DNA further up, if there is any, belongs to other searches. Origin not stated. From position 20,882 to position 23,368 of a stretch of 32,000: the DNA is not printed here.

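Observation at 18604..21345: ~470-nt near-identical duplication (ABC 3' end + intergenic element + leader) with razor-sharp identity boundaries: evidence for cassette recombination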

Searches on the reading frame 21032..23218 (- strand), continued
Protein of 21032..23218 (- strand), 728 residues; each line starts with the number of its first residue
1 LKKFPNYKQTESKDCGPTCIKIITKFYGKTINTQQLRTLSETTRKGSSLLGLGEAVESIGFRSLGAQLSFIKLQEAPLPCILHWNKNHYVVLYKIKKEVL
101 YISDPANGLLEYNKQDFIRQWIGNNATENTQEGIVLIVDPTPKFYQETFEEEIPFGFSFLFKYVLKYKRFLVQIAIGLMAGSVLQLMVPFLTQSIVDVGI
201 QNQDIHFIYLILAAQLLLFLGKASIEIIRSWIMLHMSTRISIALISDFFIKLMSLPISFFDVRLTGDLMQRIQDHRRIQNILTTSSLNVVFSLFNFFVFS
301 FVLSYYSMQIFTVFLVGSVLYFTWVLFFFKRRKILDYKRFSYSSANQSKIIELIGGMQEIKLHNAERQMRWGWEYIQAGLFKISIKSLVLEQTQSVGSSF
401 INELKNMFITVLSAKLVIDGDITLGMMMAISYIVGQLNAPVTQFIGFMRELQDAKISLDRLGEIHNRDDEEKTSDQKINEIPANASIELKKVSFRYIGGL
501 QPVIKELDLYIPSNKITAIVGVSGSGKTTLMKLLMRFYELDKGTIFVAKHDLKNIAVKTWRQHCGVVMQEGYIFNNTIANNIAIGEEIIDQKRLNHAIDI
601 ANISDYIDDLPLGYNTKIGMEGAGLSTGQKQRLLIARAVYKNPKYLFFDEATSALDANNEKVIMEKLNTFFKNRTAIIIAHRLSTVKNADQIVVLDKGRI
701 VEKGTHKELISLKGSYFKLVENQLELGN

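Call 69: find_encoding_contigs(protein=P0131, flank=10000, max_places=6)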
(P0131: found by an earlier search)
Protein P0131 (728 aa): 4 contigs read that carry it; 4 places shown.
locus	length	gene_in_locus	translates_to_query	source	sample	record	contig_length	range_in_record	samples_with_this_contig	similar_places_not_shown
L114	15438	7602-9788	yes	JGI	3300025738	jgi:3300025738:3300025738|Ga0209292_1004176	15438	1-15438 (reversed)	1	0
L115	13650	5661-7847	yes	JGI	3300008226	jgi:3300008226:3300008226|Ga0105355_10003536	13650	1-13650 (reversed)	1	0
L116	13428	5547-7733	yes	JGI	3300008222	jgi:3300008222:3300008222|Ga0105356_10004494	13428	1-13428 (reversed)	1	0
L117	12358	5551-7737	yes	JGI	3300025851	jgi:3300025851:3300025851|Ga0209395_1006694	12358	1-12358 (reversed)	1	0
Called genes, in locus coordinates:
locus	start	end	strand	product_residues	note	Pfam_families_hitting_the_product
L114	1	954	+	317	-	?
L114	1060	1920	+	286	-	PF00231:ATP-synt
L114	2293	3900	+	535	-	PF03412:Peptidase_C39 (weak), PF07884:VKOR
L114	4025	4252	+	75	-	-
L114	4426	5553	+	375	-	PF14289:DUF4369, PF00578:AhpC-TSA, PF08534:Redoxin (weak), PF00085:Thioredoxin (faint), PF13098:Thioredoxin_2 (weak), PF13899:Thioredoxin_7 (weak), PF13905:Thioredoxin_8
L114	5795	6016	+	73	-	-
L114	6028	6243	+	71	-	-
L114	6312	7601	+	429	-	PF08534:Redoxin, PF00085:Thioredoxin, PF13098:Thioredoxin_2 (weak), PF13905:Thioredoxin_8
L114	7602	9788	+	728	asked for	PF03412:Peptidase_C39, PF13529:Peptidase_C39_2 (faint), PF00664:ABC_membrane, PF00005:ABC_tran, PF02463:SMC_N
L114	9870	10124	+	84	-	-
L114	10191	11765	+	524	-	PF08534:Redoxin, PF00085:Thioredoxin, PF00578:AhpC-TSA, PF13098:Thioredoxin_2 (weak), PF13905:Thioredoxin_8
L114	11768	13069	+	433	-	PF26002:Beta-barrel_AprE (weak)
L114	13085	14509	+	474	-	-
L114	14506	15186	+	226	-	PF02348:CTP_transf_3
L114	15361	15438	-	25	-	?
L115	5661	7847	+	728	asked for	PF03412:Peptidase_C39, PF13529:Peptidase_C39_2 (faint), PF00664:ABC_membrane, PF00005:ABC_tran, PF02463:SMC_N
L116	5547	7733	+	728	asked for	PF03412:Peptidase_C39, PF13529:Peptidase_C39_2 (faint), PF00664:ABC_membrane, PF00005:ABC_tran, PF02463:SMC_N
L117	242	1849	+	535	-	PF03412:Peptidase_C39 (weak), PF07884:VKOR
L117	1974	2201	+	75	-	-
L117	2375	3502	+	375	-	PF14289:DUF4369, PF00578:AhpC-TSA, PF08534:Redoxin (weak), PF00085:Thioredoxin (faint), PF13098:Thioredoxin_2 (weak), PF13899:Thioredoxin_7 (weak), PF13905:Thioredoxin_8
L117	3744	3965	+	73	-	-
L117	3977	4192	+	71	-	-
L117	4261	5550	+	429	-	PF08534:Redoxin, PF00085:Thioredoxin, PF13098:Thioredoxin_2 (weak), PF13905:Thioredoxin_8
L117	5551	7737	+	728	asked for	PF03412:Peptidase_C39, PF13529:Peptidase_C39_2 (faint), PF00664:ABC_membrane, PF00005:ABC_tran, PF02463:SMC_N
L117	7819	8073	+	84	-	-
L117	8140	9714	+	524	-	PF08534:Redoxin, PF00085:Thioredoxin, PF00578:AhpC-TSA, PF13098:Thioredoxin_2 (weak), PF13905:Thioredoxin_8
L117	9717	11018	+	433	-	PF26002:Beta-barrel_AprE (weak)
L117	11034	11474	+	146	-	-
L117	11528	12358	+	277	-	?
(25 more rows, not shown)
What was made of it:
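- The same layout, with the same downstream 474-aa and CTP_transf_3 genes, is seen in four JGI assemblies (call 69).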
